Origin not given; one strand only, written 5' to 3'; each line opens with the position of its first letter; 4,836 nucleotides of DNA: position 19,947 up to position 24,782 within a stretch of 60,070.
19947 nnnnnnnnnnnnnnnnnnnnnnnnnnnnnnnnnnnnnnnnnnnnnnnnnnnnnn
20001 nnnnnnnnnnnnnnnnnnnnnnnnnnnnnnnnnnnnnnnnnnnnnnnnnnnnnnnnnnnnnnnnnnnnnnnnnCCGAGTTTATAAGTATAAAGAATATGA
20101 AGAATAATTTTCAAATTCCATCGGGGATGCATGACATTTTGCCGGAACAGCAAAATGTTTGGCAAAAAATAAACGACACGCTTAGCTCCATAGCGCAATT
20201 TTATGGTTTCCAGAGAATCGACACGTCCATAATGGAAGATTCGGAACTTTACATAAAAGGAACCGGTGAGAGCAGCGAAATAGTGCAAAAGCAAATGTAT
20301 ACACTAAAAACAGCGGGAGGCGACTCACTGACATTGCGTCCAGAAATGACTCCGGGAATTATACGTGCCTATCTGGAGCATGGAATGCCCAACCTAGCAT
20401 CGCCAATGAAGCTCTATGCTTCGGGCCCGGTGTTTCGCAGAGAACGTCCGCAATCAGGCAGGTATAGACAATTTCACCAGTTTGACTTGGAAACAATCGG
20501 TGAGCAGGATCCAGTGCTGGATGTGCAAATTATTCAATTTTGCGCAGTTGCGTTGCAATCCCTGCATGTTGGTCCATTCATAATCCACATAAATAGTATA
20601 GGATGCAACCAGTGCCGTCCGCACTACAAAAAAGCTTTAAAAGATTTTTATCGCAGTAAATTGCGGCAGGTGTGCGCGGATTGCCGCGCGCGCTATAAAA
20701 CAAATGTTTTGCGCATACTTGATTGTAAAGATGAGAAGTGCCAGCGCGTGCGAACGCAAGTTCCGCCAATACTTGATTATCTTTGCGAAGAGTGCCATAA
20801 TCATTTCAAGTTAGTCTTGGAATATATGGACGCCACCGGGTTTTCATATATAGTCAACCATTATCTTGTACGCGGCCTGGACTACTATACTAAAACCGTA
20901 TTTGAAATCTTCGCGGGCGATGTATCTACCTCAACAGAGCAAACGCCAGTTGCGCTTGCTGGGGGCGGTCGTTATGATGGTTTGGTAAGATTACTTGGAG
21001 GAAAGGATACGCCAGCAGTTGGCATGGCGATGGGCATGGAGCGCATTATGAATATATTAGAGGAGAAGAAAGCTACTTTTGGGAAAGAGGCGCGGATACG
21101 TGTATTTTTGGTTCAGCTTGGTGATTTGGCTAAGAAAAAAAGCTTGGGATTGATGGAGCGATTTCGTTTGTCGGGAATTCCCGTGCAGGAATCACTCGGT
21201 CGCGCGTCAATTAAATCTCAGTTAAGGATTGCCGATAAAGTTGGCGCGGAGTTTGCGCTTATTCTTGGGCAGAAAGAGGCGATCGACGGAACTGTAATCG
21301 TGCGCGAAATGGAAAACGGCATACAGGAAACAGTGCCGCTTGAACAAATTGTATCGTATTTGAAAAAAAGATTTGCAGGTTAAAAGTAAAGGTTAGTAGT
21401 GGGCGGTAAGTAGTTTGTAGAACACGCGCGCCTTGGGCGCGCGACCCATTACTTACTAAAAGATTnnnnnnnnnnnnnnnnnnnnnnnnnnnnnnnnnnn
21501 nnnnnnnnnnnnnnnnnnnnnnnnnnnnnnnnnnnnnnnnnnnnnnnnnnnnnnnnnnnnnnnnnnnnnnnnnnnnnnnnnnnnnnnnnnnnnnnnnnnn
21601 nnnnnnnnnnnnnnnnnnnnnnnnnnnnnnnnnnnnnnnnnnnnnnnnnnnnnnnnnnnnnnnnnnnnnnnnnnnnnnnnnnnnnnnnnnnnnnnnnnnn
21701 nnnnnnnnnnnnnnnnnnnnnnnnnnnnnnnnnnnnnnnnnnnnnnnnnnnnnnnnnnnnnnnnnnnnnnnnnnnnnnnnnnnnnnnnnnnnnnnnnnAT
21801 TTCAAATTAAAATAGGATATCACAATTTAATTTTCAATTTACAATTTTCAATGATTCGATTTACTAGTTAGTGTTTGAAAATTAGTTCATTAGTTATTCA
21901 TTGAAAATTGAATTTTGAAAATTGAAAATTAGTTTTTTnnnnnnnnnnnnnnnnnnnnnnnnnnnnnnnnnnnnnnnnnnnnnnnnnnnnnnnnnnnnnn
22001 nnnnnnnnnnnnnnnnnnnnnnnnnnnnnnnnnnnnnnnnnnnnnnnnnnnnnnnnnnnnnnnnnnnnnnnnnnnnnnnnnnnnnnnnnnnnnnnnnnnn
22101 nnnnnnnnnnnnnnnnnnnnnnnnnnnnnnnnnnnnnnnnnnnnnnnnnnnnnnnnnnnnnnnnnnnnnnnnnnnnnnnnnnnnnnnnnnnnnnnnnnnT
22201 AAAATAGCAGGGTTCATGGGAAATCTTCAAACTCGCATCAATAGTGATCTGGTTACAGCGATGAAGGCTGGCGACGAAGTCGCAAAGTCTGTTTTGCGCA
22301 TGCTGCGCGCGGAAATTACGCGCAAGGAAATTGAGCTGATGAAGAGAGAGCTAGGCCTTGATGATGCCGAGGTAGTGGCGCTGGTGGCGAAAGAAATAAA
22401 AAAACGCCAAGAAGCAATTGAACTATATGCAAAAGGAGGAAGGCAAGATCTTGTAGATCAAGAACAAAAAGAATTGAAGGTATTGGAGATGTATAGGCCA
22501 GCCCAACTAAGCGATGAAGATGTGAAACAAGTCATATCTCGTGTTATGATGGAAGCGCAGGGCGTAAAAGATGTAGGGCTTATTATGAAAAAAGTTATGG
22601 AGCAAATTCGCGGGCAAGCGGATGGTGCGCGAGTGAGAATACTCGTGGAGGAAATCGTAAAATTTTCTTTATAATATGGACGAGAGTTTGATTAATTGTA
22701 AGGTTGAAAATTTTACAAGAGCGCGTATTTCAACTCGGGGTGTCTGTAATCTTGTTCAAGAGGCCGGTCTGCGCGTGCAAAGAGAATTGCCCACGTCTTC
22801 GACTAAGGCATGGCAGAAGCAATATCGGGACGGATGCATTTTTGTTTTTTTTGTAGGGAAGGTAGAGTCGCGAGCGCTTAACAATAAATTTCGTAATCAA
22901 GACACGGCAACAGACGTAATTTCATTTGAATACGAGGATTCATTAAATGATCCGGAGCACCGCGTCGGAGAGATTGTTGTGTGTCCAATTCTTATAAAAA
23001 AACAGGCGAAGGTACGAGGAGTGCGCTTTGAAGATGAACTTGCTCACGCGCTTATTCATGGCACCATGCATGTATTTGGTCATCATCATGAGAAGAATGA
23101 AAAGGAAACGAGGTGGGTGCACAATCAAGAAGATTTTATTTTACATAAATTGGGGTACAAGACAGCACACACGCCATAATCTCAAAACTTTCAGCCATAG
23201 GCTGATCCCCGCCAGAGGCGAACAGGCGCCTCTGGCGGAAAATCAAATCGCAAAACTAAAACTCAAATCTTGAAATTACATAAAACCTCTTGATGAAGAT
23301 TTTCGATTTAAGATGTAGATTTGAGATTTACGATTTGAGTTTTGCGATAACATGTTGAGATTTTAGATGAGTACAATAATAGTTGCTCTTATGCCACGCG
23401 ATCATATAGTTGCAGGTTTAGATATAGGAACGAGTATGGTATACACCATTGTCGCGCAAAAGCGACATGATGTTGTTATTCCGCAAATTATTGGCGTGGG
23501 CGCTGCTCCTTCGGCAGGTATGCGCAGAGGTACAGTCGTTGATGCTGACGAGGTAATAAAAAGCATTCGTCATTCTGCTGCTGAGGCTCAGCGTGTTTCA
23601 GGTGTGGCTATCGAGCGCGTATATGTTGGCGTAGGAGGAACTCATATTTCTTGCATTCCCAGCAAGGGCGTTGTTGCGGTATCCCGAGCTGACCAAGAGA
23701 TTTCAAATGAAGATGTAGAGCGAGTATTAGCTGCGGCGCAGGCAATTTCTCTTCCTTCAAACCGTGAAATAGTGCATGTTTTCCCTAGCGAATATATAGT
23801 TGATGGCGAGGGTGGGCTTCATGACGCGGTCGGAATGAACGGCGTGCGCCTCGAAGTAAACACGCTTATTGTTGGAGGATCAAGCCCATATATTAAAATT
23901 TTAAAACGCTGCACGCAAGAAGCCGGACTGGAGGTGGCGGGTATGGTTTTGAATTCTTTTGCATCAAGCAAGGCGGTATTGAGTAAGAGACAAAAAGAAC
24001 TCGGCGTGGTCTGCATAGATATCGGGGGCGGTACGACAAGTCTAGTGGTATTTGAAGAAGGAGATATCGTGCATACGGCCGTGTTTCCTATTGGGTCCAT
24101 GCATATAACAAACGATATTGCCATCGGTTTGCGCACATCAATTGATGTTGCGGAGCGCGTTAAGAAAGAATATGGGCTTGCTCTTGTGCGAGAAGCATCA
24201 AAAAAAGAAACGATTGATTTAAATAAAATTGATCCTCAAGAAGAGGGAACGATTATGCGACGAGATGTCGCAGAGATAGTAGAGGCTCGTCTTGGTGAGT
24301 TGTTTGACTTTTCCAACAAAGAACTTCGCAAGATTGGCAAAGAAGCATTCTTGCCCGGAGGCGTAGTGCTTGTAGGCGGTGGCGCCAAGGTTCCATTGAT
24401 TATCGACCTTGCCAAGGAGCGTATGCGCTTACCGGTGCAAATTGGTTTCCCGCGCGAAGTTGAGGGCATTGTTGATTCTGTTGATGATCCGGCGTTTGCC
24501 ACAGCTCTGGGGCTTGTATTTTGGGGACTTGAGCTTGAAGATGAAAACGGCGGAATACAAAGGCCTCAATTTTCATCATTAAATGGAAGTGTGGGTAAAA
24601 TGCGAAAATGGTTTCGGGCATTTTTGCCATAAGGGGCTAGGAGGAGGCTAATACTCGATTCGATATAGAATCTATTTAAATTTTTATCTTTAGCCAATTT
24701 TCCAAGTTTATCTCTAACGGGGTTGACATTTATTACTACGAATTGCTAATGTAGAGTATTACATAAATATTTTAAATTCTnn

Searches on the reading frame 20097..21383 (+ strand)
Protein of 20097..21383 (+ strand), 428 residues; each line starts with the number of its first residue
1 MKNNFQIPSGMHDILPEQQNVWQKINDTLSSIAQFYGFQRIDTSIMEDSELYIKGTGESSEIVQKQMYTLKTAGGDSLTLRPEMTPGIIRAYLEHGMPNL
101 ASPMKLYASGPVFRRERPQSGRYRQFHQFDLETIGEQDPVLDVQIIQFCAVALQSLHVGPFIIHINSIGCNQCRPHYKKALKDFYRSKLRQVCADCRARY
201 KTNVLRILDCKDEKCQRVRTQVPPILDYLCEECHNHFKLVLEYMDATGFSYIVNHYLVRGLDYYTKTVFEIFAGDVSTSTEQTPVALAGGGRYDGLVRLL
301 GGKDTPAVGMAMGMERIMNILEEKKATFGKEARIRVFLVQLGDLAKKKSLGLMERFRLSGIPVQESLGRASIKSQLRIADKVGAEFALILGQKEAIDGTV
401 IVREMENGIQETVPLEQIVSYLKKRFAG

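Call 59: search_protein_families(library=pfam, max_evalue=0.00001, proteins=[window:20097-21383:+])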
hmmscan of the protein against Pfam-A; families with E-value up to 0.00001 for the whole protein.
window:20097-21383:+ (428 aa): 3 families
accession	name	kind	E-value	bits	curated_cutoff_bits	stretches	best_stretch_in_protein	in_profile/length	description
PF13393.11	tRNA-synt_His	-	1.8e-39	136.3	25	1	10-317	1-308/308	Histidyl-tRNA synthetase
PF00587.30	tRNA-synt_2b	-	1.4e-14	55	29.3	1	68-323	1-177/179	tRNA synthetase class II core domain (G, H, P, S and T)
PF03129.25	HGTP_anticodon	-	1.4e-12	48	21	1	338-425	4-94/94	Anticodon binding domain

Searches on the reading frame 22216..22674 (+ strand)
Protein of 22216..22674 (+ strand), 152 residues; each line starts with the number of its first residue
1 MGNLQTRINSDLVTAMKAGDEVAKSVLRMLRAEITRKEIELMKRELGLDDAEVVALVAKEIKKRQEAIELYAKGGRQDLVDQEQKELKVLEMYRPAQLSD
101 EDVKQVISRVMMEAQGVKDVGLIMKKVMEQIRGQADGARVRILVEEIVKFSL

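Call 59: search_protein_families(library=pfam, max_evalue=0.00001, proteins=[window:22216-22674:+])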
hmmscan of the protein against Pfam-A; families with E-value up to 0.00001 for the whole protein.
window:22216-22674:+ (152 aa): 1 family
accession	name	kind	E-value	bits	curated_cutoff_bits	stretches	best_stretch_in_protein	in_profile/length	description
PF09424.15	YqeY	-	5.3e-39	134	27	1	6-146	2-141/143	Yqey-like protein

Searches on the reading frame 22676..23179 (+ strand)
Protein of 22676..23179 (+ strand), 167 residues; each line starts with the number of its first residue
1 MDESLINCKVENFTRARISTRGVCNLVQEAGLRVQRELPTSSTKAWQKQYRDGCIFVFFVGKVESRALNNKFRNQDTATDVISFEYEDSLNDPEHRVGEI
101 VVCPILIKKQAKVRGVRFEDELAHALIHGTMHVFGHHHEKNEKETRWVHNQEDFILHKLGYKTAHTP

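Call 59: search_protein_families(library=pfam, max_evalue=0.00001, proteins=[window:22676-23179:+])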
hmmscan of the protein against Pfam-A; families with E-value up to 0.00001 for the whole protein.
window:22676-23179:+ (167 aa): 1 family
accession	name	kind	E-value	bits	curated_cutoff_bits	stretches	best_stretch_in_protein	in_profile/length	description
PF02130.23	YbeY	-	6.8e-25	87.9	25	1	51-158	26-128/129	Endoribonuclease YbeY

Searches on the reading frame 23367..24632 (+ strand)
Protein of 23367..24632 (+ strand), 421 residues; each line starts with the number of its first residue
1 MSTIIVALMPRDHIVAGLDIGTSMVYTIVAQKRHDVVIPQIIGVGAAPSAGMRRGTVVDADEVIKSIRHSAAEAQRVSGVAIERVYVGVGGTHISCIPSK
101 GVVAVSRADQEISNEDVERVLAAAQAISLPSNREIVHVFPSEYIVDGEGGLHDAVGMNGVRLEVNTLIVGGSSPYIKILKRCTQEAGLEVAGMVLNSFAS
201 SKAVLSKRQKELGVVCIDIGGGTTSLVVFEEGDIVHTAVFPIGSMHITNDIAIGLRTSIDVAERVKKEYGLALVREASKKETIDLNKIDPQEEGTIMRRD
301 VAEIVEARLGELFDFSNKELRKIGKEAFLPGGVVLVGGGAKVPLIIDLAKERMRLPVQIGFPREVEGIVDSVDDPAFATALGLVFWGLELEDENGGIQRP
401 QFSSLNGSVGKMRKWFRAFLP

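Call 46: find_encoding_contigs(protein=window:23367-24632:+, flank=3500, max_places=10)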
Protein window:23367-24632:+ (421 aa): 8 contigs read that carry it; 4 places shown.
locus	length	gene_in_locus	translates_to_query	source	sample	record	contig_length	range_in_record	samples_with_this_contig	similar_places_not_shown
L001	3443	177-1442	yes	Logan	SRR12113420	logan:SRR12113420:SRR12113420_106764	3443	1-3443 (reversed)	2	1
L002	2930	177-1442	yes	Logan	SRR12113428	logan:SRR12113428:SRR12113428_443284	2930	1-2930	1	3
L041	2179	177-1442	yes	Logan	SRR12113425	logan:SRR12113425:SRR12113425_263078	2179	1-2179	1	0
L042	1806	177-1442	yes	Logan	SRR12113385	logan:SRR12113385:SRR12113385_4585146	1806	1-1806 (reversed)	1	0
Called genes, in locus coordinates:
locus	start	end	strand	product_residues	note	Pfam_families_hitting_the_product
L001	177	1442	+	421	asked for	PF02491:SHS2_FTSA, PF11104:PilM_2 (weak), PF06277:EutA, PF06723:MreB_Mbl, PF14450:FtsA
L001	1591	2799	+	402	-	PF00091:Tubulin, PF12327:FtsZ_C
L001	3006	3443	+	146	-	?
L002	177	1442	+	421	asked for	PF02491:SHS2_FTSA, PF11104:PilM_2 (weak), PF06277:EutA, PF06723:MreB_Mbl, PF14450:FtsA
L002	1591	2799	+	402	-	PF00091:Tubulin, PF12327:FtsZ_C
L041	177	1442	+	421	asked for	PF02491:SHS2_FTSA, PF11104:PilM_2 (weak), PF06277:EutA, PF06723:MreB_Mbl, PF14450:FtsA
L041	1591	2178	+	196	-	?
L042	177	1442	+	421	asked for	PF02491:SHS2_FTSA, PF11104:PilM_2 (weak), PF06277:EutA, PF06723:MreB_Mbl, PF14450:FtsA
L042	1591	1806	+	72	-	?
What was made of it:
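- Tried and rejected: The ftsA look-up added no contig that spans the tract (call 46).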
